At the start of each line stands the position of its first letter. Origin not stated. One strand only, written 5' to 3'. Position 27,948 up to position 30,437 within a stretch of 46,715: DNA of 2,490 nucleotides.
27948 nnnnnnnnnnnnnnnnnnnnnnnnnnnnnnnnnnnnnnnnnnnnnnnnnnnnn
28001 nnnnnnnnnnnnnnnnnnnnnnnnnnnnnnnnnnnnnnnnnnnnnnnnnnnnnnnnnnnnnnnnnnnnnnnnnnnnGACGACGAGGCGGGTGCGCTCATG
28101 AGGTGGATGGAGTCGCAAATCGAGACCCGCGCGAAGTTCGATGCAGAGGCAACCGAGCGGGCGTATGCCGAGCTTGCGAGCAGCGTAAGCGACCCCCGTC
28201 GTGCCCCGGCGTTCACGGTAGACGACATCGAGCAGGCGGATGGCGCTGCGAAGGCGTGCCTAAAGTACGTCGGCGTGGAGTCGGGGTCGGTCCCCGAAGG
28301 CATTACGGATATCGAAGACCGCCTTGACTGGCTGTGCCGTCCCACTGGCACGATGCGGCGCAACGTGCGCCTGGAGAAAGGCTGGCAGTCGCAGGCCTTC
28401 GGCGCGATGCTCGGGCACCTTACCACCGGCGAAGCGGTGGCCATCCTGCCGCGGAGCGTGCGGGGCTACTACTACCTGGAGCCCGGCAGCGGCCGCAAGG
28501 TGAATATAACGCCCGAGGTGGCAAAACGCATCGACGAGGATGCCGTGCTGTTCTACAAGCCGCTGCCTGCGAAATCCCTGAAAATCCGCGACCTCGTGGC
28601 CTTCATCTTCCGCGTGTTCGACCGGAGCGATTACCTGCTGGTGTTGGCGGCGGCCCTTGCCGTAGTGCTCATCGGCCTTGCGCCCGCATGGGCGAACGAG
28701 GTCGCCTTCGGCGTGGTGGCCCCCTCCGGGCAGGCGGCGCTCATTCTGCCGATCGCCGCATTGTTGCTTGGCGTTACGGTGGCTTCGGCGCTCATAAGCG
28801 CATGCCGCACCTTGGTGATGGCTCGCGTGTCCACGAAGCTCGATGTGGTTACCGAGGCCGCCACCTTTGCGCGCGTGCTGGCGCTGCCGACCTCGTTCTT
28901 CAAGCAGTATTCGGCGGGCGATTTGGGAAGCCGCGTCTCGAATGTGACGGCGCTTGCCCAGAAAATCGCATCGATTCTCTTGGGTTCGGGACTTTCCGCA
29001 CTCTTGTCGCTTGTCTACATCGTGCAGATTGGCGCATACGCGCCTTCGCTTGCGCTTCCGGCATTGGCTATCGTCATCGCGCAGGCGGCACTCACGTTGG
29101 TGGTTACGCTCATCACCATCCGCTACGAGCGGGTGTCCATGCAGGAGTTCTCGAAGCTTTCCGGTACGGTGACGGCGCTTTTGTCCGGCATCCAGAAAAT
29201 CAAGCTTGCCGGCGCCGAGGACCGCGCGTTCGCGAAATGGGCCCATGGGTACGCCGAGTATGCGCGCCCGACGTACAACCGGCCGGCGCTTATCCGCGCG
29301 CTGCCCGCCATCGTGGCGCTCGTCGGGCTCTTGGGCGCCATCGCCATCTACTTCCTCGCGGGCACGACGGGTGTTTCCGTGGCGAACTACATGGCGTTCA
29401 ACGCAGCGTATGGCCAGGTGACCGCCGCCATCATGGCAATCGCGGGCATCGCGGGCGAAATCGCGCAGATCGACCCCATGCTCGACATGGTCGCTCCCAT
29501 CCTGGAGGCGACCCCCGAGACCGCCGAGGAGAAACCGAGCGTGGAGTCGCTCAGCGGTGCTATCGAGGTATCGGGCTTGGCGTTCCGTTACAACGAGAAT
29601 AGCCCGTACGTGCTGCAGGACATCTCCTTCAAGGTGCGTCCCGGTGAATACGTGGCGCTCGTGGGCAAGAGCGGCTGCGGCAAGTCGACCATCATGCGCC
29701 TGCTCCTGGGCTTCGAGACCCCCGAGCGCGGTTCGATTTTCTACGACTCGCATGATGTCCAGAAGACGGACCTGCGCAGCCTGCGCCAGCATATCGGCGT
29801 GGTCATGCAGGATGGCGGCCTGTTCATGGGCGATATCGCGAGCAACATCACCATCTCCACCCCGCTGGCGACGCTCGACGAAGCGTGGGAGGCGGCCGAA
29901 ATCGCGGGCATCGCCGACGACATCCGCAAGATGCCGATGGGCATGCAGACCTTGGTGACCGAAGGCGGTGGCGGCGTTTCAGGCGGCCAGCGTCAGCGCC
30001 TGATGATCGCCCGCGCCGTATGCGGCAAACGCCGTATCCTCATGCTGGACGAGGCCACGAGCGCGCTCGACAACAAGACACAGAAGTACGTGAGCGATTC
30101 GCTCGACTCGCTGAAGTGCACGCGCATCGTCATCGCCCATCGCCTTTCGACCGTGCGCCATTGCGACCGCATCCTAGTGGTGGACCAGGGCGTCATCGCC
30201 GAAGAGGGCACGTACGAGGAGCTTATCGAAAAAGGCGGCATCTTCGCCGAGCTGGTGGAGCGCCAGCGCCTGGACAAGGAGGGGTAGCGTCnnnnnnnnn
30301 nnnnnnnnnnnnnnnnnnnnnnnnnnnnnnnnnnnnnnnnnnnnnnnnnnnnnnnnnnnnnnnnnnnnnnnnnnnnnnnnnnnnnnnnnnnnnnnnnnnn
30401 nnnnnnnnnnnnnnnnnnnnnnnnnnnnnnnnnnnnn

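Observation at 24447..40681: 16-kb co-directional gene string coupling a GG-peptide exporter, an ECF-like sigma, a membrane partner-switching module and a GAF-gated MacB-type pump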

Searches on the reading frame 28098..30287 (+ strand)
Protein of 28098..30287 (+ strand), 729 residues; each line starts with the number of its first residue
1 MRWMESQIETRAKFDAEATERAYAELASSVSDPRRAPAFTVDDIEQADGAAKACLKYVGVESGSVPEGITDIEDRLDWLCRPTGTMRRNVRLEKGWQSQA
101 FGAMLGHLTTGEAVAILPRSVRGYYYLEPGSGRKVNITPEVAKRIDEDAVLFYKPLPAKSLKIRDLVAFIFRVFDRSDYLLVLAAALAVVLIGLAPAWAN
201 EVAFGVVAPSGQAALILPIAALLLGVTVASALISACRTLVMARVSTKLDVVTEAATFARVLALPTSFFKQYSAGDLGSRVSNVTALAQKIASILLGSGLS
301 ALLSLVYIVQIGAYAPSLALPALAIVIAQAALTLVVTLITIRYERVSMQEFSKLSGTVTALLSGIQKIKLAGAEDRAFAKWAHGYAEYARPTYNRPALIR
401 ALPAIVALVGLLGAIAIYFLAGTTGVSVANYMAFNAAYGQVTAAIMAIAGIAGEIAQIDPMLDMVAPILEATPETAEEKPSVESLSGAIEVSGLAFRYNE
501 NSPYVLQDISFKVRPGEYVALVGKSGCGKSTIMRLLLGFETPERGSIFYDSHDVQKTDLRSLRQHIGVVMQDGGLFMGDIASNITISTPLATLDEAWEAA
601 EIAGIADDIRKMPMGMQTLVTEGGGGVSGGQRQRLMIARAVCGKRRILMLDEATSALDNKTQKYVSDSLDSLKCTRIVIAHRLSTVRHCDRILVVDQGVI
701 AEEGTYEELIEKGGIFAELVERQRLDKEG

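Call 4: search_protein_families(library=pfam, proteins=[window:28098-30287:+], max_evalue=0.01)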
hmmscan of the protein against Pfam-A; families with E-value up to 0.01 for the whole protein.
window:28098-30287:+ (729 aa): 6 families
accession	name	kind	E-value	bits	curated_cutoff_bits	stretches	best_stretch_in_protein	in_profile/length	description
PF00005.33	ABC_tran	-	5.8e-33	114.8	25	1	506-655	1-137/137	ABC transporter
PF00664.28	ABC_membrane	-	3.6e-17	63.4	28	1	181-424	3-249/274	ABC transporter transmembrane region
PF02463.25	SMC_N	-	9.5e-07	28.9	40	1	547-695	111-211/220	RecF/RecN/SMC N terminal domain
PF13191.12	AAA_16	-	0.0032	18.4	32.6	0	514-543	23-51/167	AAA ATPase domain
PF03193.22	RsgA_GTPase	-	0.0065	16.7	30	0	500-541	91-131/174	RsgA GTPase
PF13558.12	SbcC_Walker_B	-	0.0082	16.8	27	0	613-669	19-88/90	SbcC/RAD50-like, Walker B motif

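Call 10: search_protein_families(library=ncbifam, proteins=[window:28098-30287:+], max_evalue=0.01)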
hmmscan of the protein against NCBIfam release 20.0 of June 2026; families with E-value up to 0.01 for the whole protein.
window:28098-30287:+ (729 aa): 187 families (the best 25 are shown)
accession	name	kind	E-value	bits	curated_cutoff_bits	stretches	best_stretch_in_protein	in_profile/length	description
TIGR03797.1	NHLM_micro_ABC2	equivalog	1.5e-211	704.5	709.4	1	69-723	28-685/686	NHLP bacteriocin export ABC transporter permease/ATPase subunit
TIGR01846.1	type_I_sec_HlyB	subfamily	1.3e-103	347.6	725.55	1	164-723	125-692/694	type I secretion system permease/ATPase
TIGR03796.1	NHLM_micro_ABC1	equivalog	7e-103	345.2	853.3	1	179-720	156-709/710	NHLP family bacteriocin export ABC transporter peptidase/permease/ATPase subunit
TIGR02203.1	MsbA_lipidA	equivalog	1.1e-88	298.2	602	1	211-721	49-567/572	lipid A export permease/ATP-binding protein MsbA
TIGR03375.1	type_I_sec_LssB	subfamily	1.9e-82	277.7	693.1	1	178-712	150-691/696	type I secretion system permease/ATPase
TIGR02204.1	MsbA_rel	hypoth_equivalog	4.1e-81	273.4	780.4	1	169-723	12-575/576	ABC transporter, permease/ATP-binding protein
NF010178.0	PRK13657.1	equivalog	7e-78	262.5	733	1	188-727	27-574/588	glucan ABC transporter ATP-binding protein/ permease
NF045513.1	HepA_fam_ABC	equivalog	7.1e-74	249.3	725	1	215-716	93-602/610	heterocyst formation ABC transporter subunit HepA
TIGR01193.1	bacteriocin_ABC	subfamily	1.8e-73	248.2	523.85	1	153-721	134-707/708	peptide cleavage/export ABC transporter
NF052233.1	CphA_assoc_ABC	equivalog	1.2e-71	242.1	880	1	219-724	232-744/766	cyanophycin metabolism-associated ABC transporter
TIGR00958.1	3a01208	subfamily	1.3e-69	235.2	874.6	1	186-720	174-711/711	antigen peptide transporter 2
NF008381.0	PRK11176.1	equivalog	1.6e-69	234.8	867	1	214-722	62-578/582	lipid A ABC transporter ATP-binding protein/permease MsbA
TIGR01192.1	chvA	subfamily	2.3e-61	208.1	585.4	1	197-723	35-570/585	glucan export ABC transporter ATP-binding protein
TIGR01842.1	type_I_sec_PrtD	subfamily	1.9e-59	201.6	510.15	1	184-711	13-542/544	type I secretion system permease/ATPase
TIGR02857.1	CydD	equivalog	1.6e-57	195.7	435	1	463-695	295-529/529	thiol reductant ABC exporter subunit CydD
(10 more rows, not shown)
